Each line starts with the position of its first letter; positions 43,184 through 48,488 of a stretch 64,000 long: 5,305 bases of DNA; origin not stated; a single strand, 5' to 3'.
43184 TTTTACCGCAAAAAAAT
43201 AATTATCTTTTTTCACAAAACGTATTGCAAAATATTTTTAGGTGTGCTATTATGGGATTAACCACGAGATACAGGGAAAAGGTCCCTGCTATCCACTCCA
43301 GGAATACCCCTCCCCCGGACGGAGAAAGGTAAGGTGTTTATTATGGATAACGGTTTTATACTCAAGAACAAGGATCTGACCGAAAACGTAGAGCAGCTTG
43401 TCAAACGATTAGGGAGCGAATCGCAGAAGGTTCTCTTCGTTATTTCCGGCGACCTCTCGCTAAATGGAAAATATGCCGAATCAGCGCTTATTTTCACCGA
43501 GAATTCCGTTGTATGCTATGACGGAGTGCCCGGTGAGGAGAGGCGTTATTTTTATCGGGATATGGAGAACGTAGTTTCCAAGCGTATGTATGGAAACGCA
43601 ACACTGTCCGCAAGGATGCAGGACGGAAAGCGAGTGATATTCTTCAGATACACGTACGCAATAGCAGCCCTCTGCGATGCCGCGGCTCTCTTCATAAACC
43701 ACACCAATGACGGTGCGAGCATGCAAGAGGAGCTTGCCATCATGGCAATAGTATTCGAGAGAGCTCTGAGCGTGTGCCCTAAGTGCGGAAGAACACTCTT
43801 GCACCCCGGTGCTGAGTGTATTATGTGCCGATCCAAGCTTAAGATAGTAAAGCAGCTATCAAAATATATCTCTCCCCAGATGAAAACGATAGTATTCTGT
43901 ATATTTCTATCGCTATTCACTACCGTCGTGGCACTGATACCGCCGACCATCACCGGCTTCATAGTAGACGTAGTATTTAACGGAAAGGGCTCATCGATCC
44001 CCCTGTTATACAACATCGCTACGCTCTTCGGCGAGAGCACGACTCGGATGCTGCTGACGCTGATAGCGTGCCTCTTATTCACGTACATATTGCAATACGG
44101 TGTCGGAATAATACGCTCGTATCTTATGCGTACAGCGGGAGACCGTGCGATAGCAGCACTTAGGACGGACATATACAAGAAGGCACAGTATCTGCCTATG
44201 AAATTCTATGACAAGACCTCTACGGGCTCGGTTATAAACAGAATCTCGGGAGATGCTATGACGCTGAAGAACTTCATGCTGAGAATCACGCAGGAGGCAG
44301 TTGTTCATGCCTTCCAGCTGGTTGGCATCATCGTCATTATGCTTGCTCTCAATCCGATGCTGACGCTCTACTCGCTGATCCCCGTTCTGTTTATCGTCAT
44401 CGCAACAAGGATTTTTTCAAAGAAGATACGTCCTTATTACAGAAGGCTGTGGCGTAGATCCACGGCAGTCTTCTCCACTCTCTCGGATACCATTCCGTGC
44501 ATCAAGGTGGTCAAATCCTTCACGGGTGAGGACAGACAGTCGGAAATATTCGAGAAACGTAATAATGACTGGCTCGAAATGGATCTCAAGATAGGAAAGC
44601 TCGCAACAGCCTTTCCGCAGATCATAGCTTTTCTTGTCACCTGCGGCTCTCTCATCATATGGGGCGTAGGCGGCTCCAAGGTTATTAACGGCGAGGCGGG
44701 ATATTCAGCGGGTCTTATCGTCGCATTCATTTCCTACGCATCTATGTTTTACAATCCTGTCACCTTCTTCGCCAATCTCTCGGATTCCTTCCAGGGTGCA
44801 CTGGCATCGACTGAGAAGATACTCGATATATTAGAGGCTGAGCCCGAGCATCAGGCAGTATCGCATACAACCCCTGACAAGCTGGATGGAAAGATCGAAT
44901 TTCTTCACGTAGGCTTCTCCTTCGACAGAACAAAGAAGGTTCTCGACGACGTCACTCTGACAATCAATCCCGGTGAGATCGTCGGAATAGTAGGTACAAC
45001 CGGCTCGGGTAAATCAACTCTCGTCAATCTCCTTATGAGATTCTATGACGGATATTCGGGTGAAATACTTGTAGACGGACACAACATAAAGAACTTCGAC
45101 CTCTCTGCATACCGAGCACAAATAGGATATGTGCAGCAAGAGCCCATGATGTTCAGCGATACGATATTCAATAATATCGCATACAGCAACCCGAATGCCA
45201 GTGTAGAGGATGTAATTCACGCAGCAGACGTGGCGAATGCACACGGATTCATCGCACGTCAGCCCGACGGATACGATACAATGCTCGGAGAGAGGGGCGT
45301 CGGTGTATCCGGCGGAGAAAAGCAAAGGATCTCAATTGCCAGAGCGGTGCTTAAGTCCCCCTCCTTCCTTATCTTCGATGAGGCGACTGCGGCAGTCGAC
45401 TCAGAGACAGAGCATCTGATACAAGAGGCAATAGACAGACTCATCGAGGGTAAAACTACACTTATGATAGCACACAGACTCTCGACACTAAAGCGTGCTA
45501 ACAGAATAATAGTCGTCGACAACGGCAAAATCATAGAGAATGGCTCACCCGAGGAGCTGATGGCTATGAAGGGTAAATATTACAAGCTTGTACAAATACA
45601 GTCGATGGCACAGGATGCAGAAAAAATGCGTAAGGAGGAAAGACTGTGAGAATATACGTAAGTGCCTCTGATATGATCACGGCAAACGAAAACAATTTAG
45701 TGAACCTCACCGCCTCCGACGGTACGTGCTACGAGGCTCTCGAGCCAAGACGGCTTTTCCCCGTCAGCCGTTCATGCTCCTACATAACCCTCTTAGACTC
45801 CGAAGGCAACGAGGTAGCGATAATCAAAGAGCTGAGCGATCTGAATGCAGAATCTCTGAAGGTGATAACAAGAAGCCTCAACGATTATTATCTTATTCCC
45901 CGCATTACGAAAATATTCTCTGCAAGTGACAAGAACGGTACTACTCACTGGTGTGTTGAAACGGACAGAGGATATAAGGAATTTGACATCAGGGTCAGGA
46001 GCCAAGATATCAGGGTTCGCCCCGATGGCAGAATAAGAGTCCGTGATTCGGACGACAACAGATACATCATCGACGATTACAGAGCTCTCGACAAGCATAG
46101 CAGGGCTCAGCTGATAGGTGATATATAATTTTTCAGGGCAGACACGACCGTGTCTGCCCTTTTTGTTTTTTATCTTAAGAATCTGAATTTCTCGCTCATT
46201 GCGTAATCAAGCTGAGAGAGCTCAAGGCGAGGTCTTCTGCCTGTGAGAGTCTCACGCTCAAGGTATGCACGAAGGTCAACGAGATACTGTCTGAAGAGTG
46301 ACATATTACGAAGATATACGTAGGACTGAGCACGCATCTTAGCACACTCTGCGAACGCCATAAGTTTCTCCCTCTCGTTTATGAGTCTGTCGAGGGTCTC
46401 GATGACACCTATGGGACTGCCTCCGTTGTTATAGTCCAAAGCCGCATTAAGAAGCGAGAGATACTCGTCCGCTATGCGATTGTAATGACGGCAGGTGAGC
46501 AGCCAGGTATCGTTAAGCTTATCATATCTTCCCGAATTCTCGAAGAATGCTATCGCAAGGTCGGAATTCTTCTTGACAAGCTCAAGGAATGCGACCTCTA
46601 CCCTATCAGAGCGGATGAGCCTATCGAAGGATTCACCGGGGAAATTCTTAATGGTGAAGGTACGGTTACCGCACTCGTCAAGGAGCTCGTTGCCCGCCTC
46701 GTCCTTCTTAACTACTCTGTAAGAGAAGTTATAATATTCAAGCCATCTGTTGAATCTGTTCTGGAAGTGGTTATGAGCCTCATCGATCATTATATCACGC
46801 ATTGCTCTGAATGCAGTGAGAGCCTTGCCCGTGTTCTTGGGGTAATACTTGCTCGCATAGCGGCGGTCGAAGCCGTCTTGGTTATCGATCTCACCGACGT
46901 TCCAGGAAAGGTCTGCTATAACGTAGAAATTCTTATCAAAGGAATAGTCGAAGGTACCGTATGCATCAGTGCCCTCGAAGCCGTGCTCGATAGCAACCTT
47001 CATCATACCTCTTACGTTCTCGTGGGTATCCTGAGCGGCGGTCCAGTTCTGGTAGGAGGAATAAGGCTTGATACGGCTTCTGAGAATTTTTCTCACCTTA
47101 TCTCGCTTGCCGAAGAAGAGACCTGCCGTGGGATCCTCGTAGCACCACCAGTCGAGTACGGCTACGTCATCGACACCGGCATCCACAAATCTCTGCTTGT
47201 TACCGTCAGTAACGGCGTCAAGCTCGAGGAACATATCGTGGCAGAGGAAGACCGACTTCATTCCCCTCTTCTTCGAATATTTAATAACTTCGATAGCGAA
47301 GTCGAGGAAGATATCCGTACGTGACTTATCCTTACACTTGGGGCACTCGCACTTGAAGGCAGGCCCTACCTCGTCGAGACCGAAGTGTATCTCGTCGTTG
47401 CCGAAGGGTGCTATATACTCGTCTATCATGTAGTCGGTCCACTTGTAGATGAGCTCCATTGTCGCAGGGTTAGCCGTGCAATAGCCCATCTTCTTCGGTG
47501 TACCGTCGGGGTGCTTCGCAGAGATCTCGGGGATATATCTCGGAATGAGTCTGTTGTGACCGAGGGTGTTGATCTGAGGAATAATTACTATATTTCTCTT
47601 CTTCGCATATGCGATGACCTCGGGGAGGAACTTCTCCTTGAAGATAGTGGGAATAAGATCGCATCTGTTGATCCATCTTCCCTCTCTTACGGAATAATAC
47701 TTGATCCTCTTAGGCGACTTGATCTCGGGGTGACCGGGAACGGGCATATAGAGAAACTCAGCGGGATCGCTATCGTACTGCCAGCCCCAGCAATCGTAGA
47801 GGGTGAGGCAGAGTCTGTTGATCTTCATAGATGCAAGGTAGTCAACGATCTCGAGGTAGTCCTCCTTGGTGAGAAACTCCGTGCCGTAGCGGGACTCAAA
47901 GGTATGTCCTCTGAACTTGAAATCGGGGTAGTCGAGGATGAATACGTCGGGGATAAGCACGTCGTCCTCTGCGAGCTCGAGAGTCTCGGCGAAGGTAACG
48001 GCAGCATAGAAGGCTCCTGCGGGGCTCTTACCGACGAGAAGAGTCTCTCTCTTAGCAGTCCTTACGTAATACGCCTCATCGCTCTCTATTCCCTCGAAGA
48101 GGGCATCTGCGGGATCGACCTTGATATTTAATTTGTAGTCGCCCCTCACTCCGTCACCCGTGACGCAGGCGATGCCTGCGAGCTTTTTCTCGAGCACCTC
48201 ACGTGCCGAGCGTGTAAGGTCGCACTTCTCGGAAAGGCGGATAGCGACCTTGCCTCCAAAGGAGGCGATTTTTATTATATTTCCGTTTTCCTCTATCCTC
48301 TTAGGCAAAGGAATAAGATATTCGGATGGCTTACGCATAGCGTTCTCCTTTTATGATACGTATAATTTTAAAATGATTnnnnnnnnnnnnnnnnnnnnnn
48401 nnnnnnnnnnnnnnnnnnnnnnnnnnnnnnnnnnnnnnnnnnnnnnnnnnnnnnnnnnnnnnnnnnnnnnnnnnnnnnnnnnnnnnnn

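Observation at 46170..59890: Six tandem, intact, leaderless paralogues of a ~615-aa heparinase II/III-like protein, co-oriented with a GH20-like gene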

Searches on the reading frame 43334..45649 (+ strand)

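Call 8: search_protein_families(library=pfam, proteins=[window:43334-45649:+], max_evalue=0.001)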
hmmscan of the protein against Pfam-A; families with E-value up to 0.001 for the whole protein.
window:43334-45649:+ (771 aa): 4 families
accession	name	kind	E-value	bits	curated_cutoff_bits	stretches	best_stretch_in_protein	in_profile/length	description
PF00664.28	ABC_membrane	-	1.5e-38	133.5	28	1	187-476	2-274/274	ABC transporter transmembrane region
PF00005.33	ABC_tran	-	9.1e-32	111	25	1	537-686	1-137/137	ABC transporter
PF02463.25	SMC_N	-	6.3e-05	23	40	0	658-728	137-211/220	RecF/RecN/SMC N terminal domain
PF25199.1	nSTAND_NTPase5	-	0.00011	22.5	34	0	530-563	22-57/145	Novel STAND NTPase 5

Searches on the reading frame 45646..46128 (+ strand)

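Call 8: search_protein_families(library=pfam, proteins=[window:45646-46128:+], max_evalue=0.001)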
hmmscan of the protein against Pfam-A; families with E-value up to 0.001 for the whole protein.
window:45646-46128:+ (160 aa): 1 family
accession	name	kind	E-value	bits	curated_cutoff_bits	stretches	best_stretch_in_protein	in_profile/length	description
PF08909.16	DUF1854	-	6e-37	126.8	26.8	1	29-156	1-127/130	Domain of unknown function (DUF1854)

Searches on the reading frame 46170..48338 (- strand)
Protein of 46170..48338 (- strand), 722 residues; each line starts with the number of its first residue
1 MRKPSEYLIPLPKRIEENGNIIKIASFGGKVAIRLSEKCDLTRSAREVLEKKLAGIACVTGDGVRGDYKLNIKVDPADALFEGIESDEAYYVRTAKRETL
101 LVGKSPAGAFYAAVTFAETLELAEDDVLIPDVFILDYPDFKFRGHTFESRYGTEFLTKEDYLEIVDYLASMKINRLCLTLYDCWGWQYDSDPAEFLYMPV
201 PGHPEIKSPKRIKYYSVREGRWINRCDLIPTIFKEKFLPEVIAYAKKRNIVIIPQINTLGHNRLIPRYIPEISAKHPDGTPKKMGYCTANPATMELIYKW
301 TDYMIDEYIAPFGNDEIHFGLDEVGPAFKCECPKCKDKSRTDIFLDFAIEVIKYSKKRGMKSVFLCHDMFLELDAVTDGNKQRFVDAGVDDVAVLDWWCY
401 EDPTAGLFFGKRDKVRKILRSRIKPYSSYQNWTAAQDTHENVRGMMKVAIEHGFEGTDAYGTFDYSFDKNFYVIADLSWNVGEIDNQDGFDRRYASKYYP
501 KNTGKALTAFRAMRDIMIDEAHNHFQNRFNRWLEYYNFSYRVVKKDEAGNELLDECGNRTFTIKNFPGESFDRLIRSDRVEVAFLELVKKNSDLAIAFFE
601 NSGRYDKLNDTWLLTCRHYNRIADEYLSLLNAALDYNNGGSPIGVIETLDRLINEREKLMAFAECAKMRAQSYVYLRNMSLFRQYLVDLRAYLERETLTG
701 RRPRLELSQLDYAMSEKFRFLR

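Call 5: search_protein_families(library=pfam, proteins=[window:46170-48338:-], max_evalue=0.01)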
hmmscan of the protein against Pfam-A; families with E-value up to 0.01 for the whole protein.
window:46170-48338:- (722 aa): 2 families
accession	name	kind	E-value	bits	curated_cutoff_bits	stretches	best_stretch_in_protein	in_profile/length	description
PF00728.28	Glyco_hydro_20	-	2.6e-15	57.1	22.3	1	140-340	1-187/348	Glycosyl hydrolase family 20, catalytic domain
PF02838.20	Glyco_hydro_20b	-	4e-07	31.3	26.1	1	8-137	4-124/124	Glycosyl hydrolase family 20, domain 2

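Call 6: search_protein_families(library=ncbifam, proteins=[window:46170-48338:-], max_evalue=0.01)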
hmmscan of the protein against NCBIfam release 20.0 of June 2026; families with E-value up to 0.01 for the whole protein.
window:46170-48338:- (722 aa): 1 family
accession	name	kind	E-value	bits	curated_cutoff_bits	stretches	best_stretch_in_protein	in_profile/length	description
NF041654.1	GlcNAcase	equivalog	4.1e-08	32.2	1000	1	86-174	93-175/732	beta-N-acetylglucosaminidase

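Call 28: search_solved_structures(query=window:46170-48338:-, max_evalue=0.01)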
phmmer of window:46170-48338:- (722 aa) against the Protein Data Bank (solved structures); distinct sequences matched with E-value up to 0.01: 54.
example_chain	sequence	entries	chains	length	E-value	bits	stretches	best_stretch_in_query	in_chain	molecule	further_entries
6q63_A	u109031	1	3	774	2.8e-14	55.6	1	79-339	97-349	Beta-hexosaminidase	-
7dup_A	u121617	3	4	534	5.3e-12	48.1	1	87-347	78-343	Beta-N-acetylhexosaminidase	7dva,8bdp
6je8_A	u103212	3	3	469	8.3e-12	47.4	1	89-341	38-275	Beta-N-acetylhexosaminidase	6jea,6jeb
7dvb_A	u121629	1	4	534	2.3e-11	46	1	87-338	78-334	Beta-N-acetylhexosaminidase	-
6ezr_A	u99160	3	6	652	1e-10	43.8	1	87-337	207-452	Beta-N-acetylglucosaminidase Nag2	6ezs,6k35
8pxu_A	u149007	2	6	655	1.2e-10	43.6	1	73-325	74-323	Beta-N-acetylhexosaminidase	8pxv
8pxt_A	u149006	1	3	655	6.3e-10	41.2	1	73-324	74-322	Beta-N-acetylhexosaminidase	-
6ezt_A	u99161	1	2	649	1.3e-09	40.2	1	87-337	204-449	Beta-N-acetylglucosaminidase Nag2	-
4pys_A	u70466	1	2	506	1.6e-09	39.8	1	88-366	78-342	beta-N-acetylhexosaminidase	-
3rcn_A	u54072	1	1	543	4.2e-09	38.5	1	88-324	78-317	Beta-N-acetylhexosaminidase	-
9fyl_A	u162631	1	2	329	7.5e-09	37.6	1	233-383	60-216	Glycoside hydrolase family 20 catalytic domain-containing protein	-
9fym_A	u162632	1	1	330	7.6e-09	37.6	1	233-383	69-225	Glycoside hydrolase family 20 catalytic domain-containing protein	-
7bwg_A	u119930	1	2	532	3.8e-08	35.3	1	82-189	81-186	Beta-N-acetylhexosaminidase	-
9joq_A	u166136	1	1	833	2.6e-07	32.5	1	48-264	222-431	beta-N-Acetylhexosaminidases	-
3gh4_A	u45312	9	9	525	3.9e-07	32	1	237-325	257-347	beta-hexosaminidase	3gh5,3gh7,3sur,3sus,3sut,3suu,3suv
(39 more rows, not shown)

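Call 74: search_protein_families(library=padloc, proteins=[window:46170-48338:-], max_evalue=0.01)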
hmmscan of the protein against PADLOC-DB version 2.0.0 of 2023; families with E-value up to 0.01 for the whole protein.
window:46170-48338:- (722 aa): 0 families
